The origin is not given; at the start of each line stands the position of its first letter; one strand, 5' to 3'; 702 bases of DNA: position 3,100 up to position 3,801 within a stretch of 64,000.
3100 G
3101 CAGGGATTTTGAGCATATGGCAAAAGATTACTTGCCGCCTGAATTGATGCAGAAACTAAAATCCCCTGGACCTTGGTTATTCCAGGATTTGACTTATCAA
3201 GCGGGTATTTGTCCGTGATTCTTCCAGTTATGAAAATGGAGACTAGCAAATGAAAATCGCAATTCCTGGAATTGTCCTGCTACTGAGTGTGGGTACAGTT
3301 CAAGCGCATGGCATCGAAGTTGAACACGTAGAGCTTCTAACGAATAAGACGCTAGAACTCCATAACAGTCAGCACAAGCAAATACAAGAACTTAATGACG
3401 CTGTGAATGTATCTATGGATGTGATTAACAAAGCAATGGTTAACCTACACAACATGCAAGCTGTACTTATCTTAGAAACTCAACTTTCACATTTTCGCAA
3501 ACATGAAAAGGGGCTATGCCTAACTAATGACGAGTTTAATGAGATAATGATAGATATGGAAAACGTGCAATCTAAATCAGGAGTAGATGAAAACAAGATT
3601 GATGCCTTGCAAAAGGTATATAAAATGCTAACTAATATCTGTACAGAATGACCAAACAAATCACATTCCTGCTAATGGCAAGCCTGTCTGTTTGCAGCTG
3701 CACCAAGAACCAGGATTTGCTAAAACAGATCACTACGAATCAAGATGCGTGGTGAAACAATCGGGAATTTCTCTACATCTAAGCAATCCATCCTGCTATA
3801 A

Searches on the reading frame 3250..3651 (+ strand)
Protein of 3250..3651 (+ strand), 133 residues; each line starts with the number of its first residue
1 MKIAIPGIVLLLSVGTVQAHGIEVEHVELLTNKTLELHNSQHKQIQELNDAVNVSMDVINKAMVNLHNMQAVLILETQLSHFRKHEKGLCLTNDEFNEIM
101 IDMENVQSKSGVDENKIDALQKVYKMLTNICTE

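Call 60: search_protein_families(library=pfam, proteins=[window:3250-3651:+], max_evalue=0.001)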
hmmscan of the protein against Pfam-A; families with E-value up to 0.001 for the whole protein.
window:3250-3651:+ (133 aa): 1 family
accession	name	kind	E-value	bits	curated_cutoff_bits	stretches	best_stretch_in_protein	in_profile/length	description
PF03412.21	Peptidase_C39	-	0.00085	19.6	22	0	18-82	23-89/133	Peptidase C39 family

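Call 61: search_protein_families(library=padloc, proteins=[window:3250-3651:+], max_evalue=0.001)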
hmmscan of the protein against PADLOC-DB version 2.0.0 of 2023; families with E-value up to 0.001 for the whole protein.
window:3250-3651:+ (133 aa): 0 families
